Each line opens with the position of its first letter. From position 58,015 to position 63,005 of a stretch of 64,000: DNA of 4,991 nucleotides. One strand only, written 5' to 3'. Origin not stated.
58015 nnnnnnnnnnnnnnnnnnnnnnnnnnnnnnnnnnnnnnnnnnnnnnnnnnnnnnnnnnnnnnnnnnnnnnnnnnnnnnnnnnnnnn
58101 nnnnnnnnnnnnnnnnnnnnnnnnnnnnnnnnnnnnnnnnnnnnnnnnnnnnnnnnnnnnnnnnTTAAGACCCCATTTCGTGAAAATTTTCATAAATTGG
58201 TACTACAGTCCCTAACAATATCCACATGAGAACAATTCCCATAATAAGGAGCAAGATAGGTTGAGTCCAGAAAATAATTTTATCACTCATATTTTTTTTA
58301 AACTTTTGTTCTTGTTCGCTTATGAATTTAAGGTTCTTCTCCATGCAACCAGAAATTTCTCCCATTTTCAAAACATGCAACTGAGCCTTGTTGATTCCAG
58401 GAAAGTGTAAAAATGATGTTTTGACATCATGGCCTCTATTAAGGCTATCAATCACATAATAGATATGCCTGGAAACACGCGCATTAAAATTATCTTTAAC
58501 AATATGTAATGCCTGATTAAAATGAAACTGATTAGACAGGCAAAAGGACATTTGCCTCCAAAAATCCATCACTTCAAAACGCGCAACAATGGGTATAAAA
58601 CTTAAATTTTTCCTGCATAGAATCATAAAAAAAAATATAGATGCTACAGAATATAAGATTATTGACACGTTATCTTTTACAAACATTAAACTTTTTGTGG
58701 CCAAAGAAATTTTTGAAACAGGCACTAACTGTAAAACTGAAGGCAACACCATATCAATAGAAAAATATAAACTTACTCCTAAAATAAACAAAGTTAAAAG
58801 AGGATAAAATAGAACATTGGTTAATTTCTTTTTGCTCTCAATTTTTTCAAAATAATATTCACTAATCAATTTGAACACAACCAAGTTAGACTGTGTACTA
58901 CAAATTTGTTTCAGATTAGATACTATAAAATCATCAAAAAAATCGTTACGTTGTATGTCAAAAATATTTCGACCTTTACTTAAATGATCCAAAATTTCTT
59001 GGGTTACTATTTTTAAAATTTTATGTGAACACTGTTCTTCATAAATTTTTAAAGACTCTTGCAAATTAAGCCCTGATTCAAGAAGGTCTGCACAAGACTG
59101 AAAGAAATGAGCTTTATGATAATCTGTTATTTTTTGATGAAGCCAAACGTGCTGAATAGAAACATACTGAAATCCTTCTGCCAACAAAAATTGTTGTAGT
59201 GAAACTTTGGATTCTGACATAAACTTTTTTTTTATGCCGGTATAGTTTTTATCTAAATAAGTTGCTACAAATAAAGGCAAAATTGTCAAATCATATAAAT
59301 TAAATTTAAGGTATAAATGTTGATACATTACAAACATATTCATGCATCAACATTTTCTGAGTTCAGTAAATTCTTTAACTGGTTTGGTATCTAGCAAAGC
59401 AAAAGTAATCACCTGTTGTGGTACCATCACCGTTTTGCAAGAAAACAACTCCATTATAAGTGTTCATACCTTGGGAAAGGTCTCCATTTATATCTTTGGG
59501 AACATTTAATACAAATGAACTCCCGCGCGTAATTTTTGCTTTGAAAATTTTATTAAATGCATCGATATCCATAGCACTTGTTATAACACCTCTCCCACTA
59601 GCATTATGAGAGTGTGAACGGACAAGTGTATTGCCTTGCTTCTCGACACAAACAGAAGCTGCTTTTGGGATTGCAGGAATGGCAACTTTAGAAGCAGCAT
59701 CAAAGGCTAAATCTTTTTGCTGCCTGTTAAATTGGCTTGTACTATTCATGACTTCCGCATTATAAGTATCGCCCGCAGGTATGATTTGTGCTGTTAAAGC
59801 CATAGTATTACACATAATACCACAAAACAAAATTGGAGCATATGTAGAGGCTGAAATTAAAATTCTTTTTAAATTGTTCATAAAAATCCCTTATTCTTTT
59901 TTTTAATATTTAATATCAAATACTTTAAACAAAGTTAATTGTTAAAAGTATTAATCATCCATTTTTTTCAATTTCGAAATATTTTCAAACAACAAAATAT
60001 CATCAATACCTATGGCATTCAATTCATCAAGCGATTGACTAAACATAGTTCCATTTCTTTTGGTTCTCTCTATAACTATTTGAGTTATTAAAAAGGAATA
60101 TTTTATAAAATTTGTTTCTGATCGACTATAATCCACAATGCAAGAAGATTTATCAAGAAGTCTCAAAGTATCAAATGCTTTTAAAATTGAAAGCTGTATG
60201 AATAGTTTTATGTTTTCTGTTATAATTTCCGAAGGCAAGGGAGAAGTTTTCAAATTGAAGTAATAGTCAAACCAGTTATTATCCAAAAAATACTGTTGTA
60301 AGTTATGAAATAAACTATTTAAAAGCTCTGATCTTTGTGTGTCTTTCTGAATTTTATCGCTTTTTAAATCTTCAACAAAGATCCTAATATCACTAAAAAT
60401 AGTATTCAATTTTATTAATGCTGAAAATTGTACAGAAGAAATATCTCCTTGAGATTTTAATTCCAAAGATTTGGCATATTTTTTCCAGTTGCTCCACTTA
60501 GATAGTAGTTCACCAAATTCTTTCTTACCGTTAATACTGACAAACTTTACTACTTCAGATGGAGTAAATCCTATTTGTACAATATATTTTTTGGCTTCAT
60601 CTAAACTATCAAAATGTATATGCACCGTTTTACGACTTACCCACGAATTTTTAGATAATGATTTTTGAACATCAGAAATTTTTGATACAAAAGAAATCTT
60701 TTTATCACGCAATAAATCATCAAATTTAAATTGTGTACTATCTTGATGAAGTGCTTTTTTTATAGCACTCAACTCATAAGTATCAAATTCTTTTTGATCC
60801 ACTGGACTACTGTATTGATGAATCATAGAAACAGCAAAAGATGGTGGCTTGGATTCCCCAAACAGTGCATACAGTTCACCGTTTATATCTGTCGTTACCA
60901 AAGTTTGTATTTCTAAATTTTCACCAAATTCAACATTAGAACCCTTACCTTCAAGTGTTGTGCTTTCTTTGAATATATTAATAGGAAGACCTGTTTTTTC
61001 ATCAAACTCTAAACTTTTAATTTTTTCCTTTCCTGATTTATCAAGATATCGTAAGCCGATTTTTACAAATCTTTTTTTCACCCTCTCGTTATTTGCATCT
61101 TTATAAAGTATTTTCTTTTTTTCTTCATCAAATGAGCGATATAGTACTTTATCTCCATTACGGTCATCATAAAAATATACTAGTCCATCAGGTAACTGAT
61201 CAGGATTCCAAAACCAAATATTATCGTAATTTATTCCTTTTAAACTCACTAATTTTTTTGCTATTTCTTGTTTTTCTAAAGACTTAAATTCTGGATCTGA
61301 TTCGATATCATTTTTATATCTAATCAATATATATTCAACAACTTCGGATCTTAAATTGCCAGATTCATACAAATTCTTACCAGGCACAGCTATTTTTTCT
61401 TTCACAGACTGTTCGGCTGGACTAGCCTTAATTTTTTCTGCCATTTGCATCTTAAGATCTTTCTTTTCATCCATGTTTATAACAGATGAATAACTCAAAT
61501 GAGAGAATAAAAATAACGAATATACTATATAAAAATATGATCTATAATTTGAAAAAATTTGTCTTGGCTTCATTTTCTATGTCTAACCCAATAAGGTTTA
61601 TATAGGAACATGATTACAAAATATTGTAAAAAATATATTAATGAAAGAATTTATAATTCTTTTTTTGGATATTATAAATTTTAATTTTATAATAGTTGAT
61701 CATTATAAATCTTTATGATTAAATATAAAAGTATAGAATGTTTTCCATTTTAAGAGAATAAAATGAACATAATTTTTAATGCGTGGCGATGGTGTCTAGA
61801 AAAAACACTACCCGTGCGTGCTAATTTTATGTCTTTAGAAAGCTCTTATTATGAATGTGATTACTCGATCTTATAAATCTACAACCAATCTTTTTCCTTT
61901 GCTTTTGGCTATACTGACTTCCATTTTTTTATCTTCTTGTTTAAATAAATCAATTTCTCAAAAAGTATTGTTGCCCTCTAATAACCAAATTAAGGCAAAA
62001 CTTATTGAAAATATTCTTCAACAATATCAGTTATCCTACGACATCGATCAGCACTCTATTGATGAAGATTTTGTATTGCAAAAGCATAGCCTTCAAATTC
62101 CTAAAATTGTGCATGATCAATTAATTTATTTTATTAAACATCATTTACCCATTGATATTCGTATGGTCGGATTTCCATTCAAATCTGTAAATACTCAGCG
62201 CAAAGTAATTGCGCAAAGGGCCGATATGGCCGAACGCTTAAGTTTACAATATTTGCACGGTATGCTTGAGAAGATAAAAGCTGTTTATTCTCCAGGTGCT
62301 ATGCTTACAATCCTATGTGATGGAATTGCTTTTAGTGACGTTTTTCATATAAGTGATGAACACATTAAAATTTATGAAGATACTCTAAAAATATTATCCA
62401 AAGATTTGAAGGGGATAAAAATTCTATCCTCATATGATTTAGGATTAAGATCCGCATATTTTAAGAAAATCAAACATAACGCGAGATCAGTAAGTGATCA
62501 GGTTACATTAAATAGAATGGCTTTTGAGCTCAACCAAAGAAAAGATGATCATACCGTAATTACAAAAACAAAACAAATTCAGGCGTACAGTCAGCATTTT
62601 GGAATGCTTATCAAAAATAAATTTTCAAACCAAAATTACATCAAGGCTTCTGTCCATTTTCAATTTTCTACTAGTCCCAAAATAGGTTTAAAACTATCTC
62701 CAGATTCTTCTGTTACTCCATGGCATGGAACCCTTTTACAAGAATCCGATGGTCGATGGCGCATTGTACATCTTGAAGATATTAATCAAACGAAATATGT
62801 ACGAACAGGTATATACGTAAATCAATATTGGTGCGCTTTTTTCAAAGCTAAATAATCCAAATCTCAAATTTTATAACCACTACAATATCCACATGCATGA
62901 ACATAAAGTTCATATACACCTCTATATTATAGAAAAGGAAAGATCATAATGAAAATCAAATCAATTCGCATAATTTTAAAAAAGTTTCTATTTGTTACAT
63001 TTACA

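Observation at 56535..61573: Orphan secretion/pilus-like module: GspF/PilC-type platform plus GspL/PilMN-like bitopic protein behind two exported orphan proteins, with no ATPase, secretin or pilin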

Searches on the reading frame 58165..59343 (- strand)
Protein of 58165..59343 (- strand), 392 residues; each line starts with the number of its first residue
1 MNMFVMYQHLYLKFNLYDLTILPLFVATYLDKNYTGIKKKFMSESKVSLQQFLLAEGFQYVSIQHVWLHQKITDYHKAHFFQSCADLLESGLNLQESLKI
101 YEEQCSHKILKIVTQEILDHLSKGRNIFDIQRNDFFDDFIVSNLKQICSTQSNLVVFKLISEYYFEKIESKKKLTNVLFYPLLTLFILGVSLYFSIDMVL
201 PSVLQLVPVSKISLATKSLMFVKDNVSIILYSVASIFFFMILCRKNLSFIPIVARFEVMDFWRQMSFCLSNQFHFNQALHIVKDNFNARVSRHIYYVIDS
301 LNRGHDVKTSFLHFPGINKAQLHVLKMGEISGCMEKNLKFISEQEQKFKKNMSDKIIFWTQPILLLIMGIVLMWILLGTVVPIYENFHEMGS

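Call 3: search_protein_families(library=pfam, proteins=[window:58165-59343:-], max_evalue=1)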
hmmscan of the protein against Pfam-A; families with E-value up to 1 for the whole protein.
window:58165-59343:- (392 aa): 1 family
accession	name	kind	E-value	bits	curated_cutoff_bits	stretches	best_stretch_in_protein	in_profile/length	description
PF00482.28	T2SSF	-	6.4e-26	91.2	25.2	2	261-382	1-125/125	Type II secretion system (T2SS), protein F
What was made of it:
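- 58165..59343 (-): GspF/PilC-type polytopic platform protein of a divergent subfamily. The longest ORF is 392 aa; the likely true start is the TTG at 59280, giving 371 aa. Pfam T2SSF E=6.4e-26 with two stretches (call 3).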

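Call 4: search_protein_families(library=ncbifam, proteins=[window:58165-59343:-], max_evalue=1)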
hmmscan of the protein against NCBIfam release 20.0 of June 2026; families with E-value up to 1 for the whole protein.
window:58165-59343:- (392 aa): 6 families
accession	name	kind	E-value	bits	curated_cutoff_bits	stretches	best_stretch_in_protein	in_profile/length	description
NF041012.2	T4P_ComGB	equivalog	2.3e-23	83.1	240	1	77-386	3-330/332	competence type IV pilus assembly protein ComGB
TIGR02120.1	GspF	equivalog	2.7e-17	63.1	424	1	66-385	54-396/401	type II secretion system inner membrane protein GspF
NF007861.0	PRK10573.1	equivalog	5.1e-14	52.1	401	1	38-385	20-393/401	protein transport protein HofC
NF052607.1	T4PiliAsmPilCThrm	equivalog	7.4e-14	51.6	700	2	78-230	69-228/406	type IV pilus assembly protein PilC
NF047826.1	T3SSXpsF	equivalog_domain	1.5e-11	43.7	650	1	50-386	41-400/405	type II secretion system protein XpsF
NF052606.1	T4PiliAsmPilCMyx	equivalog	2.4e-09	36.5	700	2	253-391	77-218/419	type IV pilus assembly protein PilC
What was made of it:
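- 58165..59343 (-): NCBIfam ComGB, GspF, HofC and PilC models score 37-83 bits, all far below their cutoffs (call 4).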

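Call 7: find_homologous_proteins(query=window:58165-59343:-)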
Query window:58165-59343:- (392 aa): 4 proteins with E <= 0.001 among 2366 candidates.
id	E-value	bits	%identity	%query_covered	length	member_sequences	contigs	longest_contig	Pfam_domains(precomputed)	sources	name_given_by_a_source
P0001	1.9e-253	858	100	99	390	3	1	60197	PF00482.29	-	-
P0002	2.6e-168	578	69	95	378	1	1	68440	PF00482.29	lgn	-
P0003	3.7e-162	558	65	94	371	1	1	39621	PF00482.29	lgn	-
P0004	1.7e-9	56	22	92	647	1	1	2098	PF00482.29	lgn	-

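Call 8: find_encoding_contigs(protein=P0002, flank=10000)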
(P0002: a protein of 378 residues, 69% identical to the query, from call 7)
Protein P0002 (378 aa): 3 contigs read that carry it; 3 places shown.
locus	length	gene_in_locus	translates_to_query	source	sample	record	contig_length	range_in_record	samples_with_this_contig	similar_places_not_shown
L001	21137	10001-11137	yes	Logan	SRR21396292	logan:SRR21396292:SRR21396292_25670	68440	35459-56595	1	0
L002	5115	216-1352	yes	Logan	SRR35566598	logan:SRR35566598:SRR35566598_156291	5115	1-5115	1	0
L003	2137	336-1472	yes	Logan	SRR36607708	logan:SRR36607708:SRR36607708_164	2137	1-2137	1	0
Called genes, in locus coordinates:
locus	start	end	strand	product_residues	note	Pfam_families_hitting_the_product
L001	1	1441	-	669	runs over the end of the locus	PF00912:Transgly, PF00905:Transpeptidase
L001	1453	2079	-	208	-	PF03544:TonB_C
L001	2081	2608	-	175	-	PF04442:CtaG_Cox11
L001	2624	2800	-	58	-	-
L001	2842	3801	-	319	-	PF03167:UDG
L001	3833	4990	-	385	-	PF04055:Radical_SAM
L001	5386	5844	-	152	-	PF00132:Hexapep, PF14602:Hexapep_2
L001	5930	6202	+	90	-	-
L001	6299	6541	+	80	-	-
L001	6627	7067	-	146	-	-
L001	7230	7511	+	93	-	-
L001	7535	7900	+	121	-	-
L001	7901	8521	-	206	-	-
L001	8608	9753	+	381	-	PF01471:PG_binding_1 (weak), PF03734:YkuD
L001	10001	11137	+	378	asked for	PF00482:T2SSF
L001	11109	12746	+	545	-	-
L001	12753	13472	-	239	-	PF02463:SMC_N, PF00005:ABC_tran, PF13166:AAA_13 (faint), PF13304:AAA_21 (faint)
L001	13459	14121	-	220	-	PF00528:BPD_transp_1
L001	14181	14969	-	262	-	PF00497:SBP_bac_3, PF10613:Lig_chan-Glu_bd (faint)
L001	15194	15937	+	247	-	PF02518:HATPase_c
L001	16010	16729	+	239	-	PF09976:TPR_21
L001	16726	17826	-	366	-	PF02481:DNA_processg_A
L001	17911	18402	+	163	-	-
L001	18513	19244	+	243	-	-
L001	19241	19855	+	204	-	PF01330:RuvA_N, PF14520:HHH_5, PF07499:RuvA_C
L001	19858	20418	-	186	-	-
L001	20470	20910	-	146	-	PF01029:NusB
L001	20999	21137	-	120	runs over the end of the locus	PF00027:cNMP_binding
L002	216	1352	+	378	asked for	PF00482:T2SSF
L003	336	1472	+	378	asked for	PF00482:T2SSF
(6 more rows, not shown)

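Call 9: find_encoding_contigs(protein=P0003, flank=10000)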
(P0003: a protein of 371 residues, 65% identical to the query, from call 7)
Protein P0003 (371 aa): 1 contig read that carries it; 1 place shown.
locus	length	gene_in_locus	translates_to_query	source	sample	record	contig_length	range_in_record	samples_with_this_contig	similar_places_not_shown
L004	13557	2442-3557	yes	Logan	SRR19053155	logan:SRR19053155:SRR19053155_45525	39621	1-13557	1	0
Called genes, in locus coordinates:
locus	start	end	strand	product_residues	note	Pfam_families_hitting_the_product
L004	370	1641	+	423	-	-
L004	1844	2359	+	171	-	-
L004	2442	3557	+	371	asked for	PF00482:T2SSF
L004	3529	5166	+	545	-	-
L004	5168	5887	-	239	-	PF02463:SMC_N, PF00005:ABC_tran, PF13166:AAA_13 (faint), PF13304:AAA_21 (faint)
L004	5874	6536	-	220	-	PF00528:BPD_transp_1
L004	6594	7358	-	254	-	PF00497:SBP_bac_3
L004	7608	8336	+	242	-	PF02518:HATPase_c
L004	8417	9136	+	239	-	PF09976:TPR_21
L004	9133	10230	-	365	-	PF02481:DNA_processg_A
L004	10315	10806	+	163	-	-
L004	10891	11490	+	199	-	-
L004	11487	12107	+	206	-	PF01330:RuvA_N, PF14520:HHH_5, PF07499:RuvA_C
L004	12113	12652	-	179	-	-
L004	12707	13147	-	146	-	PF01029:NusB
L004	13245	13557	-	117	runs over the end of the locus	PF00027:cNMP_binding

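Call 14: find_related_loci(query=A3, collection=genome_contigs, flank=10000)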
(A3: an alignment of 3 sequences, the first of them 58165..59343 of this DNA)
Query A3 (392 aa) in genome_contigs; peptide patterns used: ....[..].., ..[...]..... (x = any residue, [..] = any of these).
108 stretches matched a pattern; 1 encode a relative of the query (tblastn E <= 1e-3); 1 distinct loci.
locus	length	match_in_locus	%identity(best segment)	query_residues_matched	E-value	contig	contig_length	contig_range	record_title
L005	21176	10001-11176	87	1-392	0e+0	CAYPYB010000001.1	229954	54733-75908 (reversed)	MAG TPA_asm: uncultured Candidatus Pelagibacter sp. isolate SRP286056_co1_488 genome assembly, contig: NODE_19_length_22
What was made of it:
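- Tried and rejected: Genome-collection scan: one relative was found, and the scan cap then prevented any search for an ATPase in the same genomes (call 14).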

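Call 22: search_solved_structures(query=A3, max_evalue=0.01)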
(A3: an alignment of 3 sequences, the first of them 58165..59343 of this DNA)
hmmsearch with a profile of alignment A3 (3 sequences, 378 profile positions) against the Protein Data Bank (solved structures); distinct sequences matched with E-value up to 0.01: 1.
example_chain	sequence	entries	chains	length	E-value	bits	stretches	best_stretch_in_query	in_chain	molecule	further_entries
3jc8_Ca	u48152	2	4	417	7.4e-10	41.7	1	66-370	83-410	Type 4 fimbrial assembly protein PilC | PilC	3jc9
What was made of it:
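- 58165..59343 (-): PDB PilC 3jc8 E=7e-10 (call 22).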

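Call 66: search_protein_families(library=ncbifam, proteins=[P0004], max_evalue=0.001)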
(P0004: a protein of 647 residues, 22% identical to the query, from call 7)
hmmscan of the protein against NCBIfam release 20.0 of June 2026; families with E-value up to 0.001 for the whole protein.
P0004 (647 aa): 6 families
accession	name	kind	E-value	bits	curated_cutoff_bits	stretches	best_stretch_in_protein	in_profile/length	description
TIGR02120.1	GspF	equivalog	1.2e-83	281.6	424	1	243-641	1-397/401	type II secretion system inner membrane protein GspF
NF052607.1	T4PiliAsmPilCThrm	equivalog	5.3e-69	233.2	700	1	242-645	3-404/406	type IV pilus assembly protein PilC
NF007861.0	PRK10573.1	equivalog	1e-64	219.1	401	1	241-645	5-398/401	protein transport protein HofC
NF052606.1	T4PiliAsmPilCMyx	equivalog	4.3e-60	203.7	700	1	234-645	13-418/419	type IV pilus assembly protein PilC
NF047826.1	T3SSXpsF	equivalog_domain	6.5e-58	196.4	650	1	242-644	3-403/405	type II secretion system protein XpsF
NF041012.2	T4P_ComGB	equivalog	1.5e-37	129.7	240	1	308-641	4-330/332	competence type IV pilus assembly protein ComGB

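Call 93: search_protein_families(library=padloc, proteins=[window:58165-59343:-], max_evalue=0.01)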
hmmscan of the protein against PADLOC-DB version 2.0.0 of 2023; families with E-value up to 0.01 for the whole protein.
window:58165-59343:- (392 aa): 0 families

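Call 94: search_protein_families(library=phrogs, proteins=[window:58165-59343:-], max_evalue=0.01)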
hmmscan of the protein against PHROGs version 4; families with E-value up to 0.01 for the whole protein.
window:58165-59343:- (392 aa): 0 families

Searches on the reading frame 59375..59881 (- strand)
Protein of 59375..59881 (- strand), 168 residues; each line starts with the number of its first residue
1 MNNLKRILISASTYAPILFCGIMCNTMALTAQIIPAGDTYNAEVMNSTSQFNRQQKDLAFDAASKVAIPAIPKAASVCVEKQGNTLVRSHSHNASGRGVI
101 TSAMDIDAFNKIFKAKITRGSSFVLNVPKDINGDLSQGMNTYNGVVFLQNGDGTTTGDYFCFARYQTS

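Call 3: search_protein_families(library=pfam, proteins=[window:59375-59881:-], max_evalue=1)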
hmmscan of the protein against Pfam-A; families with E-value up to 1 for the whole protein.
window:59375-59881:- (168 aa): 1 family
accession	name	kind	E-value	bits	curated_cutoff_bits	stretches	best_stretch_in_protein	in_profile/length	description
PF16647.10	GCSF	-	0.11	12.8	30.4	1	17-92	63-138/149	Granulocyte colony-stimulating factor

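Call 4: search_protein_families(library=ncbifam, proteins=[window:59375-59881:-], max_evalue=1)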
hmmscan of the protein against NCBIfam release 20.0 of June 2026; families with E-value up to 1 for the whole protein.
window:59375-59881:- (168 aa): 0 families

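Call 93: search_protein_families(library=padloc, proteins=[window:59375-59881:-], max_evalue=0.01)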
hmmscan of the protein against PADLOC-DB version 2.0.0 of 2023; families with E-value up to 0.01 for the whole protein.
window:59375-59881:- (168 aa): 0 families

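Call 94: search_protein_families(library=phrogs, proteins=[window:59375-59881:-], max_evalue=0.01)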
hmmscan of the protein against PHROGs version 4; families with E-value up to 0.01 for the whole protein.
window:59375-59881:- (168 aa): 1 family
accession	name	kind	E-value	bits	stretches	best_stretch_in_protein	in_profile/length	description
phrog_8771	-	unknown function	0.0025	18.8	1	42-104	59-121/142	-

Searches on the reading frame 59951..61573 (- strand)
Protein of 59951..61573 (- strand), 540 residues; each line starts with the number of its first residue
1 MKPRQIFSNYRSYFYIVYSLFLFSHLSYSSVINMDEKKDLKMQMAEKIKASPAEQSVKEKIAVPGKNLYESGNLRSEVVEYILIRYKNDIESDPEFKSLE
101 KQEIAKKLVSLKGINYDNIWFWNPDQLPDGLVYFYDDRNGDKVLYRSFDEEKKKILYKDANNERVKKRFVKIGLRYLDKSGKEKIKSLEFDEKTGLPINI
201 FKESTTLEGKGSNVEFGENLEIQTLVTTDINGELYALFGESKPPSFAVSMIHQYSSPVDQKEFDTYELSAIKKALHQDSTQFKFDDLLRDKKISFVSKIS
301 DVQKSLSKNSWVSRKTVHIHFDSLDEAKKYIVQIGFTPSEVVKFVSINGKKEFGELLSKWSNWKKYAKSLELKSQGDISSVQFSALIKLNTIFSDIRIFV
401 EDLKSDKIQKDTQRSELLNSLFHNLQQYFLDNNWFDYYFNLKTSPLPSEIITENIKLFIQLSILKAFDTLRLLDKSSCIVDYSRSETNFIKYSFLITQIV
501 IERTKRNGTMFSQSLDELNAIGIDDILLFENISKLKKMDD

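Call 3: search_protein_families(library=pfam, proteins=[window:59951-61573:-], max_evalue=1)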
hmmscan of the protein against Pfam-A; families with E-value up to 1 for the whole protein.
window:59951-61573:- (540 aa): 1 family
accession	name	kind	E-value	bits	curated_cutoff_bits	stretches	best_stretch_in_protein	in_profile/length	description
PF02244.21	Propep_M14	-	0.022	15.3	22.1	1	281-308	45-72/73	Carboxypeptidase activation peptide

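Call 4: search_protein_families(library=ncbifam, proteins=[window:59951-61573:-], max_evalue=1)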
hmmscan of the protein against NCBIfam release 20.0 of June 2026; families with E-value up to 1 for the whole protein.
window:59951-61573:- (540 aa): 0 families

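Call 93: search_protein_families(library=padloc, proteins=[window:59951-61573:-], max_evalue=0.01)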
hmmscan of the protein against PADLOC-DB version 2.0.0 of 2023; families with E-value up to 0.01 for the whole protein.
window:59951-61573:- (540 aa): 0 families

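Call 94: search_protein_families(library=phrogs, proteins=[window:59951-61573:-], max_evalue=0.01)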
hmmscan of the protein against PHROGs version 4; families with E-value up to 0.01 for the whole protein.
window:59951-61573:- (540 aa): 0 families

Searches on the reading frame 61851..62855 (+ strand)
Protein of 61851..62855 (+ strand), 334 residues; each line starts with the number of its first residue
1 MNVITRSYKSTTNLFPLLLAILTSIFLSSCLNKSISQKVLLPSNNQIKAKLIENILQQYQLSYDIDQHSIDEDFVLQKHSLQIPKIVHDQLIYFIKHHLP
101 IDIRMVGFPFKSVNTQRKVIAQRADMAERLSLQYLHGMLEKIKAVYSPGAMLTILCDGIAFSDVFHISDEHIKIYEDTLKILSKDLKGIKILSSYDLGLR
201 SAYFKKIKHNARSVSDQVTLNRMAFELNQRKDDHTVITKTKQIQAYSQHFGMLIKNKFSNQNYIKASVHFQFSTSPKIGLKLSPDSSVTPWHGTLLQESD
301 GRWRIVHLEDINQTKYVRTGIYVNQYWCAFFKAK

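Call 3: search_protein_families(library=pfam, proteins=[window:61851-62855:+], max_evalue=1)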
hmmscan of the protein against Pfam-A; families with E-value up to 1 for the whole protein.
window:61851-62855:+ (334 aa): 2 families
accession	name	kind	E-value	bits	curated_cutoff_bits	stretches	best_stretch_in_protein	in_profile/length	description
PF05141.17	DIT1_PvcA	-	4.8e-39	134.9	26.4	2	93-238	3-148/273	Pyoverdine/dityrosine biosynthesis protein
PF03945.19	Endotoxin_N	-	0.18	11.9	21.3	1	150-185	133-168/223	delta endotoxin, N-terminal domain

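Call 4: search_protein_families(library=ncbifam, proteins=[window:61851-62855:+], max_evalue=1)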
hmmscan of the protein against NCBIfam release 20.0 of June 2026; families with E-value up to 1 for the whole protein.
window:61851-62855:+ (334 aa): 2 families
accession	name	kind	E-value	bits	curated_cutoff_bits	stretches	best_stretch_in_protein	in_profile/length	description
NF045653.1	TyIsonSynPvcA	equivalog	2.7e-26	92.2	600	2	44-198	6-151/315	L-tyrosine isonitrile synthase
NF011941.0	PRK15412.1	equivalog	0.11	12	359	1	102-182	97-175/185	thiol:disulfide interchange protein DsbE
